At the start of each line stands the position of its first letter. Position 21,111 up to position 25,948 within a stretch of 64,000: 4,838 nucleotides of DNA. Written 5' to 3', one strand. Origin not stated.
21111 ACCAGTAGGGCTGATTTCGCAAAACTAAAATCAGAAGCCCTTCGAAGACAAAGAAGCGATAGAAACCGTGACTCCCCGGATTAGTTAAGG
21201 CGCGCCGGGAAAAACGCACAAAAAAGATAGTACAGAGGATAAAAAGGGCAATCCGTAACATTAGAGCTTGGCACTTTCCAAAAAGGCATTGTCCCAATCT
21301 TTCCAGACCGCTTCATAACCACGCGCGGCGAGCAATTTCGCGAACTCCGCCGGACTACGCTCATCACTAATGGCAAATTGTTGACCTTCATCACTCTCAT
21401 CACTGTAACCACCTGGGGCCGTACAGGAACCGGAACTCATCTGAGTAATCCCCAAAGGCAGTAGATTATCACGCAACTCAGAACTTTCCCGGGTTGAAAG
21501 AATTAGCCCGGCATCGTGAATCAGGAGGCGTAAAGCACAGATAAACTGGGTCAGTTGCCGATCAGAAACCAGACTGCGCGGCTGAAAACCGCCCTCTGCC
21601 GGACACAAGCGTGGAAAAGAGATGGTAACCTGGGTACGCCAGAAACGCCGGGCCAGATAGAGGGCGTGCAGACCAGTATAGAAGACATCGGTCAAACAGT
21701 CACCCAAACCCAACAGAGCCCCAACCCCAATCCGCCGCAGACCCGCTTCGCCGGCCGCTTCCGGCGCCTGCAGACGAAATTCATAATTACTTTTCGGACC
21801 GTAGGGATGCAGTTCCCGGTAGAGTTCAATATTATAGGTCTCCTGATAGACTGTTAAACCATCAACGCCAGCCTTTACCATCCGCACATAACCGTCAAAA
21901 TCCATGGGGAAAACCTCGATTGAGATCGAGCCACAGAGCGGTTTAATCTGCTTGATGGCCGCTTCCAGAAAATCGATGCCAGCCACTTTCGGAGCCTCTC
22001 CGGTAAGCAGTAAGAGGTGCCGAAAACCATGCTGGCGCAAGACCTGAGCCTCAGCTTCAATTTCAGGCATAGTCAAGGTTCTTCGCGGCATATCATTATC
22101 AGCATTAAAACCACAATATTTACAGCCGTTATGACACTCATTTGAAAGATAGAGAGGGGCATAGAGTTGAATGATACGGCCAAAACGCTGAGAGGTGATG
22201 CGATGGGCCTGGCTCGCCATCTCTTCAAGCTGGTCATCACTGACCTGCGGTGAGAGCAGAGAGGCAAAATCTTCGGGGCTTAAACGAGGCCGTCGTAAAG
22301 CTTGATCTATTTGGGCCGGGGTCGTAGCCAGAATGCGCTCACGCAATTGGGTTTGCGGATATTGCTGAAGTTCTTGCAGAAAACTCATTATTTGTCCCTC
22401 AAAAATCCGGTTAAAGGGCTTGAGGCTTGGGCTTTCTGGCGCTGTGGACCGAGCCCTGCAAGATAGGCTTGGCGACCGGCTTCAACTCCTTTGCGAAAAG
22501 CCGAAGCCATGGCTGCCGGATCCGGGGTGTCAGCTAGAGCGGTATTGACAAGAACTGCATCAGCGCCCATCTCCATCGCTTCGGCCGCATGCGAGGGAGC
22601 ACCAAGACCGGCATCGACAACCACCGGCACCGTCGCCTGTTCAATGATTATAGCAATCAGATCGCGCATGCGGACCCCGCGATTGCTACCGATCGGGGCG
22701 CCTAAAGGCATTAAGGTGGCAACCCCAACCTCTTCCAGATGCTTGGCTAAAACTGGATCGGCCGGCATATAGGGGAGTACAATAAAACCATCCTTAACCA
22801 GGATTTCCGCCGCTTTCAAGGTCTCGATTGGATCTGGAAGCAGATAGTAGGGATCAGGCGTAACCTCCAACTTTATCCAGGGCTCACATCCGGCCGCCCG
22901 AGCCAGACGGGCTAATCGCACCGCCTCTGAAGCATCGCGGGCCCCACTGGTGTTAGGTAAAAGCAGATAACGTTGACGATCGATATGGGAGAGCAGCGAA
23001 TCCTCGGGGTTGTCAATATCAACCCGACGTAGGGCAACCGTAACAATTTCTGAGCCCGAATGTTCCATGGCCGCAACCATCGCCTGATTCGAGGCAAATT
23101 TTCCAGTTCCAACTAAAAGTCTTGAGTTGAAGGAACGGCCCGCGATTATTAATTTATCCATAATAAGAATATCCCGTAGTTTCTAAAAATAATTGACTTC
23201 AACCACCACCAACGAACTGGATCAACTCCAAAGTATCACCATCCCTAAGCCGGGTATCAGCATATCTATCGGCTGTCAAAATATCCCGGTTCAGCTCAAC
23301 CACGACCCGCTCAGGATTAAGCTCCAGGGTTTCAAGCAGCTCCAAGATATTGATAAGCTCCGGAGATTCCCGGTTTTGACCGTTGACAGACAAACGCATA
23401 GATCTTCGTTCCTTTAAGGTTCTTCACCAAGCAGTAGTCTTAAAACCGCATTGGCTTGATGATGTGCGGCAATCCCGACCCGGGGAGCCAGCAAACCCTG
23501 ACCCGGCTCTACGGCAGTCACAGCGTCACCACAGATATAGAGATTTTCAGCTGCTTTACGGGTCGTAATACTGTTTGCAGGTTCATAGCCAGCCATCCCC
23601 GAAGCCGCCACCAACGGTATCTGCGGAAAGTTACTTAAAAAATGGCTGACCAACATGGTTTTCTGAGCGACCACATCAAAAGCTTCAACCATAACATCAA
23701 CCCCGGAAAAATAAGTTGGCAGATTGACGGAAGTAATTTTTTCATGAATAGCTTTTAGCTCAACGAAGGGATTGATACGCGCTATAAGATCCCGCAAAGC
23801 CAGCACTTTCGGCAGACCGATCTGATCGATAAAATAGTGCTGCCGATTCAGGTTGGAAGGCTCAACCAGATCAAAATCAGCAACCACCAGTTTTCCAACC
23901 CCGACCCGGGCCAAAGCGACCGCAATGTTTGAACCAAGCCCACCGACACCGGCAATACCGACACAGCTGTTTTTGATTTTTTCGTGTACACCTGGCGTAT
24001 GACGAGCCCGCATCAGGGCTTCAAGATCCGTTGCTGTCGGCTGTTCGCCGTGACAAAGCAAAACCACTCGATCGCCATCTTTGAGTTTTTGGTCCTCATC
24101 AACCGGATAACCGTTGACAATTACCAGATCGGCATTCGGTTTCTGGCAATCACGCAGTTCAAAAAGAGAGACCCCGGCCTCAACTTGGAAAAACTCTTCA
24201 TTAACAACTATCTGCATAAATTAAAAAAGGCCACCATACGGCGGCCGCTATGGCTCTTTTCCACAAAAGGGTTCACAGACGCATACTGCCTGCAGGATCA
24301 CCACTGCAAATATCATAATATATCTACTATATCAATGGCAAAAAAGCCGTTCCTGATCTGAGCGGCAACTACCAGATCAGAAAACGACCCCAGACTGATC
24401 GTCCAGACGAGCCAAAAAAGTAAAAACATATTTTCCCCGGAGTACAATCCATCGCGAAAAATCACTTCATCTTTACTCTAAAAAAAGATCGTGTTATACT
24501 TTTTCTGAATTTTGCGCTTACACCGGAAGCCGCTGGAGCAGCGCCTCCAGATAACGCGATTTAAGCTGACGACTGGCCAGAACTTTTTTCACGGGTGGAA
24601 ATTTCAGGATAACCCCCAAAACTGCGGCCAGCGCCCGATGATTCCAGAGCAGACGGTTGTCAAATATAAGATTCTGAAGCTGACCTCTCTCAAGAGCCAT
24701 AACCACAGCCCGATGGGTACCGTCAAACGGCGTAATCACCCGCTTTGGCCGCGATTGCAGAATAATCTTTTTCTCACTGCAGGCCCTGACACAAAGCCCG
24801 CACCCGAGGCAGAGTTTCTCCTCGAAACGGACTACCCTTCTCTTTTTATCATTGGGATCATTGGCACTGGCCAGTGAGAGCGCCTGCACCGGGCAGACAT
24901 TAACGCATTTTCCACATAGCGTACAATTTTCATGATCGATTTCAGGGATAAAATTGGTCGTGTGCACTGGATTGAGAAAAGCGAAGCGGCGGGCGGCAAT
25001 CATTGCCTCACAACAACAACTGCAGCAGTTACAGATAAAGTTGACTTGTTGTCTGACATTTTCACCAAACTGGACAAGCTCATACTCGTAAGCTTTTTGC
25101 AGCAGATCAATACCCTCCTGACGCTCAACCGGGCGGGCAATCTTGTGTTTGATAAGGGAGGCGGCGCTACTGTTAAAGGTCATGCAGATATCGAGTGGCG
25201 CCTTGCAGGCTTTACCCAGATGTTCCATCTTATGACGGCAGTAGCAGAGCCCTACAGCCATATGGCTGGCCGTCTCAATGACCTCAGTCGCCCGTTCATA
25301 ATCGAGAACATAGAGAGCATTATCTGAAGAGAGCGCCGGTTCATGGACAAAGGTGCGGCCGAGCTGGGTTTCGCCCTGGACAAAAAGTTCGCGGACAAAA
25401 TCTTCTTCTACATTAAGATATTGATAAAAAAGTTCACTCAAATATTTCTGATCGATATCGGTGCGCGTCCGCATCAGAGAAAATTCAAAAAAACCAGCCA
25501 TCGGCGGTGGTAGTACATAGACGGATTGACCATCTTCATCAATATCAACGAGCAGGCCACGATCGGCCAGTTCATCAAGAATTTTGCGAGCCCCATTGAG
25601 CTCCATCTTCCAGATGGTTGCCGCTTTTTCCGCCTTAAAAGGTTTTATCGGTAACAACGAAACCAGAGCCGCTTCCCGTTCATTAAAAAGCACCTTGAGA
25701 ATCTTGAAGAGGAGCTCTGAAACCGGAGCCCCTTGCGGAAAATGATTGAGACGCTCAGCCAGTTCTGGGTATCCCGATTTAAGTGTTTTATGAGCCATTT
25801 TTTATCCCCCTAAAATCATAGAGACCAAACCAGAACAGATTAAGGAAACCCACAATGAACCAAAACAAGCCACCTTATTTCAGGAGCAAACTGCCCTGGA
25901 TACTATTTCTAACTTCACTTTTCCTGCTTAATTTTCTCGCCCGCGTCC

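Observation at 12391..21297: Compact DarA/DarB-type (dialkylresorcinol-like) lipid biosynthetic cluster with its own KS/CLF pair, ACP, ABC exporter, BtrH-like protein and ICMT-like methyltransferase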

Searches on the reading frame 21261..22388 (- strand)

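Call 7: search_protein_families(library=ncbifam, proteins=[window:21261-22388:-], max_evalue=0.001)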
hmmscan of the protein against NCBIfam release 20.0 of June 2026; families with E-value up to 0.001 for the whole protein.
window:21261-22388:- (375 aa): 20 families
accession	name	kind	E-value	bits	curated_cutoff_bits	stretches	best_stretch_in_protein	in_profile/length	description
TIGR02351.2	thiH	equivalog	7.2e-142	472.7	380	1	2-366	1-364/364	2-iminoacetate synthase ThiH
TIGR03955.1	rSAM_HydG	equivalog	1.6e-58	198.2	312.15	1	27-358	38-379/470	[FeFe] hydrogenase H-cluster radical SAM maturase HydG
TIGR03910.1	pyrrolys_PylB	equivalog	6.6e-22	77.9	348.2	1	26-236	8-219/347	methylornithine synthase PylB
TIGR03956.1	rSAM_HydE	equivalog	1.3e-18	67.4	254.6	1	28-227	3-200/340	[FeFe] hydrogenase H-cluster radical SAM maturase HydE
TIGR04158.1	rSAM_MIA_synth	equivalog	6.4e-13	48.2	400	2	178-350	174-351/368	3-methyl-2-indolic acid synthase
NF004884.0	PRK06245.1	equivalog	8.5e-09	34.7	209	1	80-134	20-73/340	7,8-didemethyl-8-hydroxy-5-deazariboflavin synthase subunit CofG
TIGR03699.1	menaquin_MqnC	equivalog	3.2e-07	29.5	428.1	1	36-161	3-127/342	cyclic dehypoxanthinyl futalosine synthase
NF005609.0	PRK07360.1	equivalog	5e-07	28.8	426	1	26-160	11-147/374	7,8-didemethyl-8-hydroxy-5-deazariboflavin synthase subunit CofH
TIGR03551.1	F420_cofH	equivalog_domain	2.1e-06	26.8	374.1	1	52-162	14-127/345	5-amino-6-(D-ribitylamino)uracil--L-tyrosine 4-hydroxyphenyl transferase CofH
TIGR00423.1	TIGR00423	subfamily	3e-06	26.7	260.25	1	81-160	11-90/310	CofH family radical SAM protein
NF004911.0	PRK06267.1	equivalog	1.3e-05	24.6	305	1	55-235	7-184/351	hypothetical protein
TIGR00433.2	bioB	equivalog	2.3e-05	23.8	225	1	48-295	13-256/307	biotin synthase BioB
TIGR02668.1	moaA_archaeal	equivalog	4e-05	22.8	325.25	1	68-222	4-153/303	GTP 3',8-cyclase MoaA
NF045502.1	variant_rSAM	domain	8.8e-05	21.6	125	1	82-194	134-264/357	radical SAM protein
TIGR03700.1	mena_SCO4494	equivalog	9.8e-05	21.4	434.55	1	35-160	10-133/351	aminofutalosine synthase MqnE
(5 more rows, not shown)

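Call 8: search_protein_families(library=pfam, proteins=[window:21261-22388:-], max_evalue=0.001)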
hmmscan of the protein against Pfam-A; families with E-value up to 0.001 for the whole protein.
window:21261-22388:- (375 aa): 2 families
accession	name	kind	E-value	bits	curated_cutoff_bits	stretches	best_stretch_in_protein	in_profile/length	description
PF06968.18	BATS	-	4.1e-16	59.4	22.2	1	257-359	1-88/88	Biotin and Thiamin Synthesis associated domain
PF04055.27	Radical_SAM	-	3.2e-13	50.6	29.5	1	81-229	3-153/166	Radical SAM superfamily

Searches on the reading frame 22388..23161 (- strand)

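Call 7: search_protein_families(library=ncbifam, proteins=[window:22388-23161:-], max_evalue=0.001)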
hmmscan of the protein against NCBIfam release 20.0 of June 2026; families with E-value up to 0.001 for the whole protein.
window:22388-23161:- (257 aa): 5 families
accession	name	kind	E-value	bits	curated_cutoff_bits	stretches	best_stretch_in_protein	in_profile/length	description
NF003215.0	PRK04180.1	equivalog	7e-06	25.7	395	1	166-226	197-259/298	pyridoxal 5'-phosphate synthase lyase subunit PdxS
NF005442.0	PRK07028.1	equivalog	3.6e-05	22.5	593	1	139-232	124-216/430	bifunctional hexulose-6-phosphate synthase/ribonuclease regulator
TIGR00343.1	TIGR00343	equivalog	4.1e-05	23.2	438.45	0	167-226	187-248/287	pyridoxal 5'-phosphate synthase lyase subunit PdxS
TIGR00735.1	hisF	equivalog_domain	5.4e-05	22.6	294.55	1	138-243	35-135/254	imidazole glycerol phosphate synthase subunit HisF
TIGR03151.1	enACPred_II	equivalog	0.00064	19.1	453.1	1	121-208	105-192/307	enoyl-[acyl-carrier-protein] reductase FabK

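Call 8: search_protein_families(library=pfam, proteins=[window:22388-23161:-], max_evalue=0.001)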
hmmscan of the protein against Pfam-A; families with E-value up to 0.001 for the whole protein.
window:22388-23161:- (257 aa): 2 families
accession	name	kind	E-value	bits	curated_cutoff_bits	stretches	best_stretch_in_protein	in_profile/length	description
PF05690.20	ThiG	-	3e-108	361.3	23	1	6-249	2-247/247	Thiazole biosynthesis protein ThiG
PF00977.27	His_biosynth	-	1.9e-05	24.6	23.6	1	160-215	56-111/228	Histidine biosynthesis protein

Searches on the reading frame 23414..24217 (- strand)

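Call 7: search_protein_families(library=ncbifam, proteins=[window:23414-24217:-], max_evalue=0.001)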
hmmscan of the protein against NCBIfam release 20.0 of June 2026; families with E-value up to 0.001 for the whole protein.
window:23414-24217:- (267 aa): 21 families
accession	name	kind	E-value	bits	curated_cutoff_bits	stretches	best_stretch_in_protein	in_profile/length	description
NF006395.0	PRK08644.1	equivalog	5.2e-85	284.5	159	1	57-266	4-213/215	sulfur carrier protein ThiS adenylyltransferase ThiF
TIGR02354.1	thiF_fam2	equivalog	3.7e-75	252.2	152.2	1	64-262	2-200/200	thiamine biosynthesis protein ThiF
TIGR02356.1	adenyl_thiF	equivalog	8.1e-27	93.9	275.25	1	79-262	17-203/203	thiazole biosynthesis adenylyltransferase ThiF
NF006077.0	PRK08223.1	equivalog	1.6e-24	86.4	266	1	78-185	23-131/296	hypothetical protein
TIGR02355.1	moeB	equivalog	1.4e-23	83.6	376.55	1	78-262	19-205/240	molybdopterin-synthase adenylyltransferase MoeB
NF004281.0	PRK05690.1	subfamily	3e-23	82.3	266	1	78-262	27-213/250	molybdopterin-synthase adenylyltransferase MoeB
NF009123.0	PRK12475.1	subfamily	8.2e-21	74.6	510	1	78-264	19-208/338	MoeB/ThiF family adenylyltransferase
NF006444.0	PRK08762.1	equivalog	1e-20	73.8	449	1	79-189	143-254/387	molybdopterin-synthase adenylyltransferase MoeB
NF011424.0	PRK14851.1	subfamily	1.6e-19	69.4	1170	1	74-184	34-145/679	hypothetical protein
NF006204.0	PRK08328.1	equivalog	1.6e-17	63.9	339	1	78-264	22-207/231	hypothetical protein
NF047750.1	SAMPActivE1UbaA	equivalog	2.2e-17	63.3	450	1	76-204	25-152/270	SAMP-activating enzyme E1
NF004111.0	PRK05600.1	equivalog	7.1e-17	61.6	437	1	78-205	36-162/371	ThiF family adenylyltransferase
NF011696.0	PRK15116.1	equivalog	7.5e-17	61.9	304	1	82-211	29-158/268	tRNA cyclic N6-threonylcarbamoyladenosine(37) synthase TcdA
NF005901.0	PRK07877.1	equivalog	1.4e-16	59.9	476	1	75-189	99-213/722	Rv1355c family protein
NF058523.1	6A-MBL_cap2_3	equivalog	1.7e-16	59.9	320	1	70-164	286-378/665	anti-phage 6A-MBL system cap2_3 protein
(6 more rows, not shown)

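Call 8: search_protein_families(library=pfam, proteins=[window:23414-24217:-], max_evalue=0.001)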
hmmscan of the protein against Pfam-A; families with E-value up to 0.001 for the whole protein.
window:23414-24217:- (267 aa): 2 families
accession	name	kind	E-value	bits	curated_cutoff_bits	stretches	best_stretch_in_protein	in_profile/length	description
PF00899.27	ThiF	-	8e-33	114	28.1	1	78-265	15-205/238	ThiF family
PF14453.12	ThiS-like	-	1.3e-16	60.9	26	1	1-54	1-54/57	ThiS-like ubiquitin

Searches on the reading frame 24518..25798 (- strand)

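Call 7: search_protein_families(library=ncbifam, proteins=[window:24518-25798:-], max_evalue=0.001)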
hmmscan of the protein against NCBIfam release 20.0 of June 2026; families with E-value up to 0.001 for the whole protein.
window:24518-25798:- (426 aa): 47 families (the best 25 are shown)
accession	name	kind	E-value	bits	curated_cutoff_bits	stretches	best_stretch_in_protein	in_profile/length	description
NF041836.1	rnfB_Methano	equivalog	2.5e-08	33.7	445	1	251-309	206-264/265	Rnf electron transport complex subunit RnfB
TIGR02936.1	fdxN_nitrog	equivalog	9.7e-08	32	80.55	1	279-342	10-84/91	ferredoxin III, nif-specific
NF042909.1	FMH_DH_FwdF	exception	1e-07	31.4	375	1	258-348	227-314/336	tungsten-dependent formylmethanofuran dehydrogenase subunit FwdF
TIGR04041.1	activase_YjjW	hypoth_equivalog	2.1e-07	30.6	250.2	1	290-343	41-85/276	YjjW family glycine radical enzyme activase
NF005503.0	PRK07118.1-2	equivalog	4.5e-07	29.4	252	0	256-311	133-188/292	RnfABCDGE type electron transport complex subunit B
NF040864.1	HgcB_ferredoxin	equivalog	5.3e-07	29.4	99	1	286-348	10-64/93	mercury methylation ferredoxin HgcB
TIGR02700.1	flavo_MJ0208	hypoth_equivalog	5.3e-07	29.1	251.35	1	283-347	141-196/234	dihydromethanopterin reductase (acceptor)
NF004539.0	PRK05888.1-5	equivalog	6.7e-07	29.1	225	1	289-345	60-117/162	NADH-quinone oxidoreductase subunit NuoI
NF005505.0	PRK07118.1-4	equivalog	1.8e-06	27.6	378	1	255-308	210-263/265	Fe-S cluster domain-containing protein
NF004536.0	PRK05888.1-1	equivalog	2.2e-06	27.1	212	1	289-348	57-117/180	NADH-quinone oxidoreductase subunit NuoI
TIGR02179.1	PorD_KorD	subfamily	3.2e-06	27.2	60.05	0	256-310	30-75/78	2-oxoacid:acceptor oxidoreductase, delta subunit, pyruvate/2-ketoisovalerate family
NF004541.0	PRK05888.2-2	equivalog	5.9e-06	26.2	217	1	236-310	40-114/168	NADH-quinone oxidoreductase subunit NuoI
NF006808.0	PRK09326.1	equivalog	6.1e-06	25.3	444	1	286-341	8-66/341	F420H2 dehydrogenase subunit F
TIGR01944.1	rnfB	subfamily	6.2e-06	25.9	68.7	1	284-352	107-167/190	RnfABCDGE type electron transport complex subunit B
NF041778.1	hetero_SS_HdrA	equivalog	7.8e-06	24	1400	1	263-350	560-638/771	ferredoxin:CoB-CoM heterodisulfide reductase subunit HdrA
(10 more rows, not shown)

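Call 8: search_protein_families(library=pfam, proteins=[window:24518-25798:-], max_evalue=0.001)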
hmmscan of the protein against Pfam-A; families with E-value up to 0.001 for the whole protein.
window:24518-25798:- (426 aa): 9 families
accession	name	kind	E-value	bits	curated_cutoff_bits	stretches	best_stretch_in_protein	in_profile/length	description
PF00037.32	Fer4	-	9.5e-12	44.7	21.1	1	285-307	1-23/24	4Fe-4S binding domain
PF12837.12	Fer4_6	-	2.3e-10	40.4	25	2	284-307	1-24/24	4Fe-4S binding domain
PF12838.12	Fer4_7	-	3.4e-10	40.7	27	1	291-341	1-49/52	4Fe-4S dicluster domain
PF13237.11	Fer4_10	-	1.7e-08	34.7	25.5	1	286-340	3-52/53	4Fe-4S dicluster domain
PF12797.12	Fer4_2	-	3.9e-07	30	24.5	1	284-304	2-22/22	4Fe-4S binding domain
PF13187.11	Fer4_9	-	6.4e-07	29.8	27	1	291-343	1-50/52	4Fe-4S dicluster domain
PF14697.11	Fer4_21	-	1.6e-06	28.6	35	1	287-341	3-52/59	4Fe-4S dicluster domain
PF13459.11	Fer4_15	-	2.2e-05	25.5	22.4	0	286-303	2-19/66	4Fe-4S single cluster domain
PF13183.11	Fer4_8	-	9.3e-05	23.3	27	1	290-342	3-66/68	4Fe-4S dicluster domain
